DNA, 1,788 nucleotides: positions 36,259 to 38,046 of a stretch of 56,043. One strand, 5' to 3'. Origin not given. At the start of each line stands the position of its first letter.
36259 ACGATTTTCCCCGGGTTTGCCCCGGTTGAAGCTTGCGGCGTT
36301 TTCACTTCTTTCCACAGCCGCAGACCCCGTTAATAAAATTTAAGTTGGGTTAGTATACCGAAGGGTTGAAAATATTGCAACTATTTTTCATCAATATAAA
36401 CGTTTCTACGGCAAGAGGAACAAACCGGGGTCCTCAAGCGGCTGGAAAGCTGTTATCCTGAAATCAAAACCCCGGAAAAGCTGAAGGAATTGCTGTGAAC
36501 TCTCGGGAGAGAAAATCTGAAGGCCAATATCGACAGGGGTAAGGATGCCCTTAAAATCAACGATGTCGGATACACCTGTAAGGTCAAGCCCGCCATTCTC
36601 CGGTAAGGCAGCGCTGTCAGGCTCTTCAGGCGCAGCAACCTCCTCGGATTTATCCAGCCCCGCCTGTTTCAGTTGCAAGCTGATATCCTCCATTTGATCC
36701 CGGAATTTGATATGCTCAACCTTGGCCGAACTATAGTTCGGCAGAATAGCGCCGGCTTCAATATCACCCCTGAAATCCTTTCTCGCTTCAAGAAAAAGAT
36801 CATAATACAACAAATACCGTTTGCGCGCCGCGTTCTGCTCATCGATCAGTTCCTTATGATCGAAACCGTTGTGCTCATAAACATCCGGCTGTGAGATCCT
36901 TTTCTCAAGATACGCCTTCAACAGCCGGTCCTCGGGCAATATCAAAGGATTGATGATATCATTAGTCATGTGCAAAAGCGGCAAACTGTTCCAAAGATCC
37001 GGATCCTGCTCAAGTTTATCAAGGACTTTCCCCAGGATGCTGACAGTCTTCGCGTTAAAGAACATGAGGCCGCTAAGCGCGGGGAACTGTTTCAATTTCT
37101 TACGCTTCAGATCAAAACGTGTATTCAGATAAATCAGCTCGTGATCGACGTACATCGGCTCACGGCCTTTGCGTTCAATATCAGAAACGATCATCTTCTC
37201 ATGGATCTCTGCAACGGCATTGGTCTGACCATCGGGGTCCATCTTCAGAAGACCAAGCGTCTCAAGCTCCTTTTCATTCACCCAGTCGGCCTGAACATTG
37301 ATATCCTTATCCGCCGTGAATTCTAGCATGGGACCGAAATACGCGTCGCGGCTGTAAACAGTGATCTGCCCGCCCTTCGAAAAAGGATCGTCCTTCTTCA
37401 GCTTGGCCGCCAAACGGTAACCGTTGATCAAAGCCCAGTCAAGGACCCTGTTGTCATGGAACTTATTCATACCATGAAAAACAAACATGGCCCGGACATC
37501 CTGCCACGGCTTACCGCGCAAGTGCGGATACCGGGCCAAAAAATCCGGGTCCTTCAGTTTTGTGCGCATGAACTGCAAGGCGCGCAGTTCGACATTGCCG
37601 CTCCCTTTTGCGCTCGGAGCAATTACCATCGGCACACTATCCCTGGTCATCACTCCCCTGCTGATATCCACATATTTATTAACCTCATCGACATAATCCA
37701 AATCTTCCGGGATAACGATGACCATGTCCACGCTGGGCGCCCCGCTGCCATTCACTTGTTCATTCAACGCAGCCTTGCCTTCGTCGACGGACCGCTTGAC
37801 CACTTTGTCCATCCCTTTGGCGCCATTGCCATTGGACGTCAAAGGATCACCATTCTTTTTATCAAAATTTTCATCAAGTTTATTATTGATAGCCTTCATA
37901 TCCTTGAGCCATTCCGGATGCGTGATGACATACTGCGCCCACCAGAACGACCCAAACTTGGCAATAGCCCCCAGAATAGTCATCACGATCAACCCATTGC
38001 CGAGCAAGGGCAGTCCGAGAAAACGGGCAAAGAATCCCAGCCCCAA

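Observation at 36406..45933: Giant 9.5-kb ORF encoding a single-polypeptide, apparently envelope-spanning multidomain protein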

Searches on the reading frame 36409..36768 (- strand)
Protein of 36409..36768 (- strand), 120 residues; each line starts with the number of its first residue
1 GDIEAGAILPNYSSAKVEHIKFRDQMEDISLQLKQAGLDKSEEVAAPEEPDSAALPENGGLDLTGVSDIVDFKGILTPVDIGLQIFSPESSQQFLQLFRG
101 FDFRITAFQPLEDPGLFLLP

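Call 92: search_protein_families(library=ncbifam, proteins=[window:36409-36768:-], max_evalue=10)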
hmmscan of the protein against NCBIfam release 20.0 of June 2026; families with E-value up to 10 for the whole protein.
window:36409-36768:- (120 aa): 0 families

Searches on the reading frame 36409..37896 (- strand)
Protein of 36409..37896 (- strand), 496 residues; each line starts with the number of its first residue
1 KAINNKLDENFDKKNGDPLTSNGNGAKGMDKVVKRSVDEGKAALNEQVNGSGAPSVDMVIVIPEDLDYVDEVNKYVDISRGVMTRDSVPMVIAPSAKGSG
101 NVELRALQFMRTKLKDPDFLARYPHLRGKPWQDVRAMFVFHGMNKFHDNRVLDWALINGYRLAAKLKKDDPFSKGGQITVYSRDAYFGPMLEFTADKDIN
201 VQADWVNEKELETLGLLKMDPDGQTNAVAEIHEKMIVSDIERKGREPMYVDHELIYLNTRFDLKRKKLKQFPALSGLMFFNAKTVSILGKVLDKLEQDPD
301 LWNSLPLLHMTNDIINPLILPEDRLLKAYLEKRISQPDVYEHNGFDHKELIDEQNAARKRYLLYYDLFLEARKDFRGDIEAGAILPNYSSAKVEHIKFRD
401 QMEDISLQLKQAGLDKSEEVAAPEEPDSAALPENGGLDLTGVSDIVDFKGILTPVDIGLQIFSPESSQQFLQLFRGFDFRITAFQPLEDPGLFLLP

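Call 33: search_solved_structures(query=A4, max_evalue=10, show_alignments=3)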
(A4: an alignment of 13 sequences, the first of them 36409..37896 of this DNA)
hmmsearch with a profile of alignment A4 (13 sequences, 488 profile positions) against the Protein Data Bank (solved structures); distinct sequences matched with E-value up to 10: 5.
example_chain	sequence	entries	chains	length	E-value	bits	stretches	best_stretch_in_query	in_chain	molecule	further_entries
9dn8_A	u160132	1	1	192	0.35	12.6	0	294-323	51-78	Transcriptional regulator RamR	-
9low_A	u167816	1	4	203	0.38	12.5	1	294-323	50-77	Putative regulatory protein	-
8ioi_A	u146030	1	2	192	1.3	10.8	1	257-295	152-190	PadR family transcriptional regulator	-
7n4z_A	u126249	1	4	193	1.6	10.5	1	294-323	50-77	NOS4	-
9dnk_A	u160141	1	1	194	2.4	9.9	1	294-329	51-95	Engineered RamR Variant R2.1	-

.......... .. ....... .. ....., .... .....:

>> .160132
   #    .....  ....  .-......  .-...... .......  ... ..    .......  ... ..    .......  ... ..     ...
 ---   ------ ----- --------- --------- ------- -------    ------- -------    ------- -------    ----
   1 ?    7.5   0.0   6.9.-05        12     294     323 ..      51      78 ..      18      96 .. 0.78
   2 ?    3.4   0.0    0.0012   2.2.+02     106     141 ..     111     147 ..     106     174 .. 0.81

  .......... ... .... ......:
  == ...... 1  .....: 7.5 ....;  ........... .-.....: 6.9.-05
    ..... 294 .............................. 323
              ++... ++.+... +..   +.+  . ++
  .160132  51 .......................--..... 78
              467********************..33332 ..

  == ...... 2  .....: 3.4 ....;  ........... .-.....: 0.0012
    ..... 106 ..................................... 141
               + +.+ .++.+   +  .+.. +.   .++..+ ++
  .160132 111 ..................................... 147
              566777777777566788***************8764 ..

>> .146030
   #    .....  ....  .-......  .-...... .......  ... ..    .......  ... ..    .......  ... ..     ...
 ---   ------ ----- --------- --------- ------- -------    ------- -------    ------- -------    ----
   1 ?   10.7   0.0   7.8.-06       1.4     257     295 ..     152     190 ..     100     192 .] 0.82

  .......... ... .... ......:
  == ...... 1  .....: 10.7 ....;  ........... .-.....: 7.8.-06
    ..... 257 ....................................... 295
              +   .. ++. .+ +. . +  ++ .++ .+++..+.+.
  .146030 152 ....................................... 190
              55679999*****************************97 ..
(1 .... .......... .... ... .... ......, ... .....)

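Call 34: search_protein_families(library=pfam, alignment_id=A4, max_evalue=1)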
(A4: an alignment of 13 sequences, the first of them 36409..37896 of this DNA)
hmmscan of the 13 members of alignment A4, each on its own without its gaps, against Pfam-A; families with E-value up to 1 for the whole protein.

A. member 1, window:36409-37896:- (496 aa): 1 family
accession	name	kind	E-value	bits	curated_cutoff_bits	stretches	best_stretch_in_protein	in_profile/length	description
PF01983.22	CofC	-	0.0037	16.9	22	1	36-121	67-149/217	Guanylyl transferase CofC like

B. families by the number of members that match (of 13 scanned): 6 families
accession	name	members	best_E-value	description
PF01983.22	CofC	1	0.0037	Guanylyl transferase CofC like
PF25228.1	Lips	1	0.045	Lips protein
PF04716.19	ETC_C1_NDUFA5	1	0.082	ETC complex I subunit conserved region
PF19063.5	DUF5759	1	0.15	Family of unknown function (DUF5759)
PF07519.17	Tannase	1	0.17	Tannase and feruloyl esterase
PF18096.6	Thump_like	1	0.38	THUMP domain-like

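Call 69: find_homologous_proteins(query=A4, max_evalue=0.001)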
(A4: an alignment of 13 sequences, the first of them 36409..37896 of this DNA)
Query A4 (13 sequences) (496 aa, profile of the alignment): 1 proteins with E <= 0.001 among 8000 candidates.
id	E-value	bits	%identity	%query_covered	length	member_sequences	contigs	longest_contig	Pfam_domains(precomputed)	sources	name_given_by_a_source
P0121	2.5e-137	477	41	95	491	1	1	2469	-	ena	-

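Call 81: find_related_loci(query=A8, collection=genome_contigs, flank=2000)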
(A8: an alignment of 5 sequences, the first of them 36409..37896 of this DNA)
Query A8 (496 aa) in genome_contigs; peptide patterns used: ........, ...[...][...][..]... (x = any residue, [..] = any of these).
97 stretches matched a pattern; 7 encode a relative of the query (tblastn E <= 1e-3); 6 distinct loci.
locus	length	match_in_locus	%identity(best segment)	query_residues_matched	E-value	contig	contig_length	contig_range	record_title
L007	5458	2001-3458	44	1-495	1e-125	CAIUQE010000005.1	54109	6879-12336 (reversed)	MAG: Candidatus Omnitrophica bacterium isolate MJ-2014-D6_bin-075 genome assembly, contig: bin-075:05/49, whole genome s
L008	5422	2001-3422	38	25-494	2e-92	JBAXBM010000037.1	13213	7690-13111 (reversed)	MAG: Candidatus Omnitrophota bacterium isolate ELA167 MAG167_37, whole genome shotgun sequence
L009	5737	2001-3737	37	31-494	3e-82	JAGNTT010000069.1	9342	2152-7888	MAG: Candidatus Omnitrophota bacterium isolate Go_SlAct_bin_392 Go_SlAct_37756_length_9342_cov_8.267173, whole genome sh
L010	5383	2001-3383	37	6-494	2e-79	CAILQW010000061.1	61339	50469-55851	MAG: Candidatus Omnitrophica bacterium isolate AM4_bin-704 genome assembly, contig: bin-704:61/67, whole genome shotgun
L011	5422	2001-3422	37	25-494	1e-88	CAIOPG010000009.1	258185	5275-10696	MAG: Candidatus Omnitrophica bacterium isolate Umea1p4_bin-199 genome assembly, contig: bin-199:09/20, whole genome shot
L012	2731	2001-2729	33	32-270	2e-31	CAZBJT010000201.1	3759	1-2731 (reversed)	MAG TPA_asm: uncultured Planctomycetales bacterium isolate binchicken_co54_492 genome assembly, contig: NODE_49304_lengt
